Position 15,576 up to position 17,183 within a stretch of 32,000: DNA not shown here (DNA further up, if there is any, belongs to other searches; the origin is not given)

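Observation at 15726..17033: Stand-alone long-form TssL (DotU + TM + OmpA/MotB) as the last gene of an effector operon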

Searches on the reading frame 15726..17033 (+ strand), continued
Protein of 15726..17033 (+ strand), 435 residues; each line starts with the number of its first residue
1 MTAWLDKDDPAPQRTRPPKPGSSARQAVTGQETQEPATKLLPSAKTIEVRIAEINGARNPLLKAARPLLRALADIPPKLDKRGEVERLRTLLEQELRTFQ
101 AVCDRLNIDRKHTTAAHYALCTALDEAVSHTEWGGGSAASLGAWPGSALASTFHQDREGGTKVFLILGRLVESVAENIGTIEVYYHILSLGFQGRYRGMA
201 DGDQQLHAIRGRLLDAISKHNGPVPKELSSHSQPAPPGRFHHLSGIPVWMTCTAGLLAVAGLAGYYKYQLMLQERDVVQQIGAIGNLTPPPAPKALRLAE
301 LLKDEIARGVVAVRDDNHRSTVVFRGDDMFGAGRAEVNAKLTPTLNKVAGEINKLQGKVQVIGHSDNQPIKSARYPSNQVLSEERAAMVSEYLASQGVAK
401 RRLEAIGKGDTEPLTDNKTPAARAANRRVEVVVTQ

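Call 35: find_encoding_contigs(protein=P0008, flank=10000, max_places=1)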
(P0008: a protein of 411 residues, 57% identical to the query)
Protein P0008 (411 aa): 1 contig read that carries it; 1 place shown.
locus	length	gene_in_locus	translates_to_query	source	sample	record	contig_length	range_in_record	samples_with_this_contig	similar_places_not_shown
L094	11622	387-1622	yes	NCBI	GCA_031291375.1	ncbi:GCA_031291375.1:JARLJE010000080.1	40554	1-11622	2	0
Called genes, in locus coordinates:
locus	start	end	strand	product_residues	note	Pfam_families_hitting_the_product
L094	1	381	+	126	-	?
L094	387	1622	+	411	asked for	PF09850:DotU, PF00691:OmpA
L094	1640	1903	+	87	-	PF05488:PAAR_motif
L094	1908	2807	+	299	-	-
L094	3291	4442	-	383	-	PF05175:MTS, PF06325:PrmA, PF08241:Methyltransf_11 (weak), PF13649:Methyltransf_25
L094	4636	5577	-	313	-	PF00126:HTH_1, PF03466:LysR_substrate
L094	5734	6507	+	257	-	PF01925:TauE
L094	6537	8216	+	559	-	PF03460:NIR_SIR_ferr, PF01077:NIR_SIR, PF03460:NIR_SIR_ferr, PF01077:NIR_SIR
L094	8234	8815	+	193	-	PF06073:DUF934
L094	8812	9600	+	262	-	PF01507:PAPS_reduct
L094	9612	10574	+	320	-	PF01507:PAPS_reduct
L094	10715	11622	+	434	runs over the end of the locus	PF00009:GTP_EFTU, PF01926:MMR_HSR1 (faint), PF22594:GTP-eEF1A_C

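Call 36: find_encoding_contigs(protein=P0011, flank=10000, max_places=1)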
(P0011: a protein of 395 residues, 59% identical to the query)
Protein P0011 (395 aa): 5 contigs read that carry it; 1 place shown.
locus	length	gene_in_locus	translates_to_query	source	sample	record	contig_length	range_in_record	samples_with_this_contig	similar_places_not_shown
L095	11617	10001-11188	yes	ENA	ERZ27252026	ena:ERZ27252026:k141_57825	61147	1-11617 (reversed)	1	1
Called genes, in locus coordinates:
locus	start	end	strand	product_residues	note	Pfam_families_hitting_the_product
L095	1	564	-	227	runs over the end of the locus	PF01144:CoA_trans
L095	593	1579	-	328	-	PF03401:TctC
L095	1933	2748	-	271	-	PF03279:Lip_A_acyltrans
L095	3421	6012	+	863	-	PF05954:Phage_GPD, PF04717:Phage_base_V, PF20093:DUF6484 (weak), PF13296:T6SS_Vgr, PF10106:DUF2345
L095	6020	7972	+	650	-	PF13582:Reprolysin_3 (weak), PF13688:Reprolysin_5 (faint)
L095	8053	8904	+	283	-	-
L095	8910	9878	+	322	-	-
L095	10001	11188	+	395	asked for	PF09850:DotU, PF00691:OmpA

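Call 37: find_encoding_contigs(protein=P0012, flank=10000, max_places=1)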
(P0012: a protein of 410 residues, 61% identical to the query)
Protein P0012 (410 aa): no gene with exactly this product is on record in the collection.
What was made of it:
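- Tried and rejected: Look-up of P0012, a candidate C. basilensis core TssL: not on record (call 37).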

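Call 43: list_cluster_members(proteins=[window:15726-17030:+])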
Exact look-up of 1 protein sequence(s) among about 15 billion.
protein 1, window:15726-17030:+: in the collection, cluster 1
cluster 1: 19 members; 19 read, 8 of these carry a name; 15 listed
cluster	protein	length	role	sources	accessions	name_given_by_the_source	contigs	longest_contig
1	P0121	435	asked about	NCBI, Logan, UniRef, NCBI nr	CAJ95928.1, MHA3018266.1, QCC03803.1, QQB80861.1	type IVB secretion system protein IcmH/DotU [Cupriavidus necator] | Outer membrane protein, OmpA/MotB-family n=1 Tax=Cupriavidus necator (strain ATCC 17699 / ... | type VI secretion system protein TssL, long form [Cupriavidus necator]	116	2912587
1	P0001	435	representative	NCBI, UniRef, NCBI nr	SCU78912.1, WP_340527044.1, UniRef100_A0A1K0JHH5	Outer membrane protein, OmpA/MotB-family [Cupriavidus necator] | Outer membrane protein, OmpA/MotB-family n=1 Tax=Cupriavidus necator TaxID=106590 ...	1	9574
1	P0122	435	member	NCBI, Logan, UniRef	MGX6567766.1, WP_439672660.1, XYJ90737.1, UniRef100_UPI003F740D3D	type IVB secretion system protein IcmH/DotU [Cupriavidus necator] | type VI secretion system protein TssL, long form n=1 Tax=Cupriavidus necator TaxID=106590 ...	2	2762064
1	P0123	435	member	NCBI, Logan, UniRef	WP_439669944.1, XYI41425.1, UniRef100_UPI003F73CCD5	type IVB secretion system protein IcmH/DotU [Cupriavidus necator] | type VI secretion system protein TssL, long form n=1 Tax=Cupriavidus necator TaxID=106590 ...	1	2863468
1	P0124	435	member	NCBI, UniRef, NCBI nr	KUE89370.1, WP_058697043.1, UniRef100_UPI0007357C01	hypothetical protein ASL20_08725 [Cupriavidus necator] | type VI secretion system protein TssL, long form n=1 Tax=Cupriavidus necator TaxID=106590 ... | type VI secretion system protein TssL, long form [Cupriavidus necator]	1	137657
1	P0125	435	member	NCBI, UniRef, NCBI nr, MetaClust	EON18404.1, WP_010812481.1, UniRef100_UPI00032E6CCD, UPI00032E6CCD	OmpA/MotB-family outer membrane protein [Cupriavidus sp. GA3-3] | type VI secretion system protein TssL, long form n=1 Tax=Cupriavidus sp. GA3-3 ... | type VI secretion system protein TssL, long form [Cupriavidus sp. GA3-3]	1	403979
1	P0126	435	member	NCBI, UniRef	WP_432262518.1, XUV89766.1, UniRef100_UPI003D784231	type VI secretion system protein TssL, long form [Cupriavidus sp. TMH.W2] | type VI secretion system protein TssL, long form n=1 Tax=Cupriavidus sp. TMH.W2 ...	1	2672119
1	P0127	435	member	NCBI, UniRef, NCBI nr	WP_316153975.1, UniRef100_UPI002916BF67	type VI secretion system protein TssL, long form [Cupriavidus sp. BIC8F] | type VI secretion system protein TssL, long form n=1 Tax=Cupriavidus sp. BIC8F ...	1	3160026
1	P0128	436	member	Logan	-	-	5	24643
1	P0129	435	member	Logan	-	-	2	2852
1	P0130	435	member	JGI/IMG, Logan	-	-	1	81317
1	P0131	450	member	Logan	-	-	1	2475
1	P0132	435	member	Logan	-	-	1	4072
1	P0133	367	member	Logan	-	-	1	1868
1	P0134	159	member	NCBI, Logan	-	-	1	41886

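Call 55: predict_structure(alignment_id=A1)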
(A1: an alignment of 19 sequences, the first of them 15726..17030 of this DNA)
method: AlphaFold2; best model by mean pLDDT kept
length: 435 residues; sequences in the alignment: 19
mean_pLDDT: 75.7   pTM: 0.44
mean pLDDT of the five models: 75.7, 74.6, 73.6, 71.5, 70.1
residues with pLDDT >= 90: 104; 70-90: 222; 50-70: 38; < 50: 71
segments of 3 or more residues with pLDDT < 50: 1-42, 224-244, 287-292
pLDDT, mean of each block of 10 residues (from residue 1): 31 33 29 32 71 88 94 85 82 93 92 94 88 63 66 78 89 90 95 85 90 89 51 42 57 81 83 75 54 63 79 80 84 77 87 84 84 81 90 89 88 80 86 85
secondary structure, 60 per line:
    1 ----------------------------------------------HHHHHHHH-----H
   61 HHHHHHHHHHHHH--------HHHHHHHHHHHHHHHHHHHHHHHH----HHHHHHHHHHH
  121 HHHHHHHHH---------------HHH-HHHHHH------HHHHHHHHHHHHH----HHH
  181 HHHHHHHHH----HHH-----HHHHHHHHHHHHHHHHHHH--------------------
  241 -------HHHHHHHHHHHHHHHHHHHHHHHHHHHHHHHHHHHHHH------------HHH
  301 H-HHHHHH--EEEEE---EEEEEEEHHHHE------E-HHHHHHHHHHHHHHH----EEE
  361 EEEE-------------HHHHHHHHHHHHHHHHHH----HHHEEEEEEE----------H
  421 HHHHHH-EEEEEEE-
elements in order: H47-54 H60-73 H82-105 H110-129 H149-154 H161-173 H178-189 H202-220 H248-285 H298-301 H303-308 E311-315 E319-325 H326-329 H339-353 E358-364 H378-395 E403-409 H420-426 E428-434
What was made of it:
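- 15726..15899 (+): Residues 1-58: disordered, low-complexity cytoplasmic N-terminal tail. pLDDT is about 30 over residues 1-42 (call 55).
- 16461..16529 (+): Residues 246-268: single transmembrane helix. AF2 predicts a helix at 248-285 (call 55).
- Checked: The N-terminal tail of about 55 residues exists and is predicted disordered (pLDDT about 30 over residues 1-42, call 55).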

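Call 57: search_protein_families(library=pfam, proteins=[L010:5960-7966:+, L010:7921-8895:+, L010:8901-9995:+, L010:11299-11580:+, L010:11585-12484:+, L093:8681-9448:+, L093:9503-9997:+, L008:8271-9440:+, L008:9531-10004:+], max_evalue=0.01)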
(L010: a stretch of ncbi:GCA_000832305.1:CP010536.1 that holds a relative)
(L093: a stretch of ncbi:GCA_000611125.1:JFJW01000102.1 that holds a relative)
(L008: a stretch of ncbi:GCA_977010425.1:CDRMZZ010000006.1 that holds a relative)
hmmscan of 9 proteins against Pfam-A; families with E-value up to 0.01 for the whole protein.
L010:5960-7966:+ (668 aa): 3 families
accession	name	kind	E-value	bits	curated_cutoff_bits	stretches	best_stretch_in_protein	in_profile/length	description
PF13582.12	Reprolysin_3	-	1.3e-05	26.1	22.4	1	434-546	11-122/123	Metallo-peptidase family M12B Reprolysin-like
PF13688.12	Reprolysin_5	-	0.0002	22.1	27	1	466-549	68-160/196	Metallo-peptidase family M12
PF13583.11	Reprolysin_4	-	0.00021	21.5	22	1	509-558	113-163/203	Metallo-peptidase family M12B Reprolysin-like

L010:7921-8895:+ (324 aa): 0 families

L010:8901-9995:+ (364 aa): 0 families

L010:11299-11580:+ (93 aa): 1 family
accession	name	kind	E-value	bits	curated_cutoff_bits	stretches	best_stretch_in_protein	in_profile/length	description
PF05488.18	PAAR_motif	-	4.4e-23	81.7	27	1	8-85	1-70/70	PAAR motif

L010:11585-12484:+ (299 aa): 0 families

L093:8681-9448:+ (255 aa): 1 family
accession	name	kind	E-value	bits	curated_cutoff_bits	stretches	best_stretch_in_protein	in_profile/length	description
PF22137.1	T6SS_Tle1-like_C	-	0.00013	22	34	1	196-218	206-228/353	T6SS, Phospholipase effector Tle1-like, C-terminal domain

L093:9503-9997:+ (164 aa): 2 families
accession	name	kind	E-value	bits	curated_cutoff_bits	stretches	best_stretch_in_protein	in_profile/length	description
PF25592.1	DUF7937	-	0.002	17.5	31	1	9-111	101-202/402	Domain of unknown function (DUF7937)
PF03631.20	Virul_fac_BrkB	-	0.0041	17.2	33.7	1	17-105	124-214/259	Virulence factor BrkB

L008:8271-9440:+ (389 aa): 1 family
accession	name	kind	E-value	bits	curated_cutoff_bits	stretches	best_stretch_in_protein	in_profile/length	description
PF22137.1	T6SS_Tle1-like_C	-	9.1e-11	42.2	34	2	330-372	206-249/353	T6SS, Phospholipase effector Tle1-like, C-terminal domain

L008:9531-10004:+ (157 aa): 1 family
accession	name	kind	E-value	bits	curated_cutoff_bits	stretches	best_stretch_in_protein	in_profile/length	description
PF05360.19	YiaAB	-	2.4e-40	137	26.6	2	13-65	1-53/53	yiaA/B two helix domain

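Call 58: fold_search(model_id=the predicted structure, library=pdb)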
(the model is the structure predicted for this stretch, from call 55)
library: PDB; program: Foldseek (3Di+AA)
matches with E <= 10: 459; with E <= 0.001: 134
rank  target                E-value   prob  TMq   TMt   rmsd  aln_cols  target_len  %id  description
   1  4b62                  1.4e-12  1.00  0.31  0.90   1.8       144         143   44  The structure of the cell wall anchor of the T6SS from Pseudomonas aeruginosa (released 2013-10-02)
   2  3wpw_A                3.1e-12  1.00  0.31  0.88   1.5       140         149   34  Structure of PomBc5, a periplasmic fragment of PomB from Vibrio (released 2014-09-10)
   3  9ljl_B                3.5e-11  1.00  0.30  0.82   2.3       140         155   31  Structure of the periplasmic domain of MotS from Bacillus subtilis in 300 mM NaCl (released 2025-02-26)
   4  9ljm_A                4.8e-11  1.00  0.30  0.83   2.3       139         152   32  Structure of the periplasmic domain of MotS from Bacillus subtilis in 300 mM KCl (released 2025-02-26)
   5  9ljl_A                5.9e-11  1.00  0.30  0.84   2.3       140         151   31  Structure of the periplasmic domain of MotS from Bacillus subtilis in 300 mM NaCl (released 2025-02-26)
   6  9ljk_B                6.5e-11  1.00  0.31  0.81   6.9       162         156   29  Structure of the periplasmic domain of MotS from Bacillus subtilis (released 2025-02-26)
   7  9ljk_A                1.1e-10  1.00  0.30  0.82   2.3       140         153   31  Structure of the periplasmic domain of MotS from Bacillus subtilis (released 2025-02-26)
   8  6jfw_A                1.9e-10  1.00  0.29  0.84   2.5       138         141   30  Crystal structure of PA0833 periplasmic domain from Pseudomonas aeruginosa reveals an unexpected enlarged peptidoglyca (released 2019-03-20)
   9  6aeo_A                1.2e-09  1.00  0.29  0.24  13.9       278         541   21  TssL periplasmic domain (released 2019-06-12)
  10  6aeo_B                1.2e-09  1.00  0.27  0.22  20.5       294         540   18  TssL periplasmic domain (released 2019-06-12)
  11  3khn_B                5.1e-09  1.00  0.30  0.80   2.2       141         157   26  Crystal structure of putative MotB like protein DVU_2228 from Desulfovibrio vulgaris. (released 2009-12-01)
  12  3khn_A                6.2e-09  1.00  0.30  0.76   2.2       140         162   26  Crystal structure of putative MotB like protein DVU_2228 from Desulfovibrio vulgaris. (released 2009-12-01)
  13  6iki_B                9.0e-09  1.00  0.27  0.81   3.0       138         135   28  Crystal structure of YfiB(W55L) (released 2019-03-13)
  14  3s0h_D                1.9e-08  1.00  0.28  0.75   1.5       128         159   24  The crystal structure of the periplasmic domain of Helicobacter pylori MotB (residues 90-256). (released 2012-03-14)
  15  3s0w_A                2.1e-08  1.00  0.27  0.70   2.3       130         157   24  The crystal structure of the periplasmic domain of Helicobacter pylori MotB (residues 78-256). (released 2012-03-14)
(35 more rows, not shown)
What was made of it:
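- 16614..17030 (+): Residues 297-435: periplasmic OmpA/MotB-like peptidoglycan-binding domain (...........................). Foldseek hit 4b62 has TM 0.90 (call 58).
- On TssL, long form (TIGR03350 type_VI_ompA): Foldseek places 4b62 (P. aeruginosa T6SS cell-wall anchor) first, with TM 0.90 and 44% identity (call 58).
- Checked: Foldseek places 4b62 first (TM 0.90, rmsd 1.8 A) (call 58).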

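Call 60: search_protein_families(library=pfam, proteins=[L017:6107-8776:+, L017:8728-9723:+, L017:9932-11365:+, L017:11259-11864:+, L017:11889-12866:+, L017:13029-14318:+, L017:13954-15180:+, L017:3813-5837:-, L017:15661-16629:+], max_evalue=0.001)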
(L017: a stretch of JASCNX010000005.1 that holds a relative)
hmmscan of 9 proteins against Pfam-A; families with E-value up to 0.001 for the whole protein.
L017:6107-8776:+ (889 aa): 5 families
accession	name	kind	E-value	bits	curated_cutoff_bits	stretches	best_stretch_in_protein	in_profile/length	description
PF05954.17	Phage_GPD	-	1.4e-84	284.4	30.1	1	92-405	20-302/305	Phage tail baseplate hub (GPD)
PF10106.14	DUF2345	-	1.8e-43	148.4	30.7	1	708-854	3-151/151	Uncharacterized protein conserved in bacteria (DUF2345)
PF13296.11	T6SS_Vgr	-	6.8e-34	116.6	22.4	1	569-674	4-108/108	Putative type VI secretion system Rhs element Vgr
PF04717.18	Phage_base_V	-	2.6e-13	50.5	23.8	1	468-536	11-75/75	Type VI secretion system/phage-baseplate injector OB domain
PF05936.17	T6SS_VasE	-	2.1e-09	37.1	23.4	1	50-95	28-73/429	Bacterial Type VI secretion, VC_A0110, EvfL, ImpJ, VasE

L017:8728-9723:+ (331 aa): 1 family
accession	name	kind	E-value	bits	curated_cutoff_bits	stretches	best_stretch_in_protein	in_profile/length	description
PF13503.11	DUF4123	-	3.1e-21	76.2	25.8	1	51-174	1-117/119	Domain of unknown function (DUF4123)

L017:9932-11365:+ (477 aa): 2 families
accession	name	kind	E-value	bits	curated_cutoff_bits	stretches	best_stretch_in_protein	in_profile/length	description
PF09850.14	DotU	-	1.3e-61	208.3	27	1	62-270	1-204/205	Type VI secretion system protein DotU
PF00691.25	OmpA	-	1.3e-18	67.6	27.2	1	335-433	1-98/98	OmpA family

L017:11259-11864:+ (201 aa): 0 families

L017:11889-12866:+ (325 aa): 0 families

L017:13029-14318:+ (429 aa): 1 family
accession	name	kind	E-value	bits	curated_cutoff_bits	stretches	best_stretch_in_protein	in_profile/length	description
PF06812.17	ImpA_N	-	1e-27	97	26.9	1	89-212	1-118/119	ImpA, N-terminal, type VI secretion system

L017:13954-15180:+ (408 aa): 0 families

L017:3813-5837:- (674 aa): 0 families

L017:15661-16629:+ (322 aa): 0 families
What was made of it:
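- The Xenophilus locus shows such fragments do decay (call 60).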
